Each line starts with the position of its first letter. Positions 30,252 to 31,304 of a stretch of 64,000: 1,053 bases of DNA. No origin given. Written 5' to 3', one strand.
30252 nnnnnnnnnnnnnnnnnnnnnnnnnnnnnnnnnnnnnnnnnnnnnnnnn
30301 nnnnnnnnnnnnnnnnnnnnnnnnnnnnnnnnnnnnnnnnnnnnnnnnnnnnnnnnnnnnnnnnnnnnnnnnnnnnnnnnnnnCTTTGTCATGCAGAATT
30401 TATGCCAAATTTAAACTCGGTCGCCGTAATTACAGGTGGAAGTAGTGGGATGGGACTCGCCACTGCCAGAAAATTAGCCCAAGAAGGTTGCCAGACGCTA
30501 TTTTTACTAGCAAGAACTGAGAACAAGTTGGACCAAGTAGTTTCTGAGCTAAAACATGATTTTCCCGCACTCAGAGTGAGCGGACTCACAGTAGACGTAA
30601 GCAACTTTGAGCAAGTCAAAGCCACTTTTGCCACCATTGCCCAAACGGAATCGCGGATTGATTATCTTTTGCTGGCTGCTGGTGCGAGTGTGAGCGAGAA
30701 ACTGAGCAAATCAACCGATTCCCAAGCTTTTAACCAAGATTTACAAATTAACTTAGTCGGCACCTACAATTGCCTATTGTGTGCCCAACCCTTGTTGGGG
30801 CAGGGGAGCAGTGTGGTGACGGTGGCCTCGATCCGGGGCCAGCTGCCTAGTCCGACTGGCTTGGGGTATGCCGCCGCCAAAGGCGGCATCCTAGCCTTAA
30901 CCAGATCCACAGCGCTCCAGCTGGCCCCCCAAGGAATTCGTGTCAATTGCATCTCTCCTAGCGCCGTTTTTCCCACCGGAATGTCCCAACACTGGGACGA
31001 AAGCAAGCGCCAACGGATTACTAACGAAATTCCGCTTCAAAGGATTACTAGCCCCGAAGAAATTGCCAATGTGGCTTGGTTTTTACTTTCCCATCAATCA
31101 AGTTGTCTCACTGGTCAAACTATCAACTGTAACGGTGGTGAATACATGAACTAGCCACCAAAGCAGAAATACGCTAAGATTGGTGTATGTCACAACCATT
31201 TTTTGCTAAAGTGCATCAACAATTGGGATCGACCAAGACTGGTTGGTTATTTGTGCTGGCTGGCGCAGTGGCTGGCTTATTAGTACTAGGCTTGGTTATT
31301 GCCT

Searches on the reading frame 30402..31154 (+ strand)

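Call 3: search_protein_families(library=pfam, proteins=[window:30402-31154:+], max_evalue=1)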
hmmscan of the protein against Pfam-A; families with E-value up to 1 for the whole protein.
window:30402-31154:+ (250 aa): 12 families
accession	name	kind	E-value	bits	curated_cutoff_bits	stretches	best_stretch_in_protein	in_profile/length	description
PF13561.12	adh_short_C2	-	3.4e-51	174.5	27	1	15-246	6-234/236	Enoyl-(Acyl carrier protein) reductase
PF00106.31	adh_short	-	1.5e-42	145.7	26.6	1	7-200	2-192/195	short chain dehydrogenase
PF08659.16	KR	-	1.2e-14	55.1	22.6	1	8-168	3-161/180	KR domain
PF23441.1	SDR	-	1.1e-11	45.1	27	1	5-190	7-195/258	SDR-like rossmann domain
PF02719.21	Polysacc_synt_2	-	0.0004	20.1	20.2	1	9-78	2-75/293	Polysaccharide biosynthesis protein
PF03808.19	Glyco_tran_WecG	-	0.001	19.3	27.4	1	25-109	39-120/168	Glycosyl transferase WecG/TagA/CpsF family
PF03853.21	YjeF_N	-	0.0025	18.2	24.9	1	12-89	35-107/169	YjeF-related protein N-terminus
PF10391.15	DNA_pol_lambd_f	-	0.013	15.8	29.8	1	16-44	8-37/51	Fingers domain of DNA polymerase lambda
PF01488.26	Shikimate_DH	-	0.02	15.4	24.3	1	6-69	12-76/138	Shikimate / quinate 5-dehydrogenase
PF01370.27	Epimerase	-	0.035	13.9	20.9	1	9-118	2-98/240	NAD dependent epimerase/dehydratase family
PF21437.2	CbiG-like_linker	-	0.09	13.4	27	1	205-247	5-46/78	CbiG-like, linker domain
PF24277.2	DmsR_N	-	0.23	12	27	1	20-63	98-141/143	DmsR, N-terminal domain-like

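Call 68: search_protein_families(library=ncbifam, proteins=[window:30402-31154:+], max_evalue=0.001)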
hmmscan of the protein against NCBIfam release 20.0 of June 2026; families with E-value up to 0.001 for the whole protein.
window:30402-31154:+ (250 aa): 234 families (the best 25 are shown)
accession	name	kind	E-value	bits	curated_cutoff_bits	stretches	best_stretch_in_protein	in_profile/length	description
NF009466.0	PRK12826.1-2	subfamily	1.7e-52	178.4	222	1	5-250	3-247/248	3-oxoacyl-ACP reductase FabG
NF005559.1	PRK07231.1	subfamily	4.1e-48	164.1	215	1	5-247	4-247/249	glucose 1-dehydrogenase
NF052558.1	MBtsdlDhBudC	equivalog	4.4e-48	164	270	1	5-246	3-240/250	meso-2,3-butanediol dehydrogenase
TIGR01830.1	3oxo_ACP_reduc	equivalog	1.9e-46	158.7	297.75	1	8-246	1-237/239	3-oxoacyl-[acyl-carrier-protein] reductase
NF006693.0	PRK09242.1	equivalog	2.1e-44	151.6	328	1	6-246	11-252/258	SDR family oxidoreductase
NF047420.2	EF_P_mod_YmfI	equivalog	2.7e-43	148.4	238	1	8-246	2-234/236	elongation factor P 5-aminopentanone reductase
NF009464.0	PRK12824.1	subfamily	8.4e-43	146.8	269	1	6-250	3-245/245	3-oxoacyl-ACP reductase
NF004198.0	PRK05653.1-3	equivalog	1.3e-42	146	296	1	6-249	8-248/248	3-oxoacyl-ACP reductase FabG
NF009468.0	PRK12826.1-4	equivalog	1.9e-42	145.7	318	1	5-248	7-248/256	SDR family oxidoreductase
NF053701.1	CsHdxCHCADhChcB2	equivalog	4.2e-42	144.3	350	1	6-246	4-241/245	cis-4-hydroxycyclohexanecarboxylate dehydrogenase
NF004791.0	PRK06138.1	equivalog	1.1e-40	139.6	312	1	6-247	6-249/252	SDR family oxidoreductase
NF005752.0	PRK07576.1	subfamily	1.7e-40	139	321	1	8-249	12-252/271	SDR family oxidoreductase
NF005893.0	PRK07856.1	equivalog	6.1e-40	137.1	255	1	5-246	9-240/255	SDR family oxidoreductase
NF004199.0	PRK05653.1-4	equivalog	1.4e-39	136.2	301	1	8-249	8-247/247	3-oxoacyl-ACP reductase FabG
NF005309.0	PRK06841.1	subfamily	7.4e-39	133.8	286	1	5-246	15-251/255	GolD/DthD family dehydrogenase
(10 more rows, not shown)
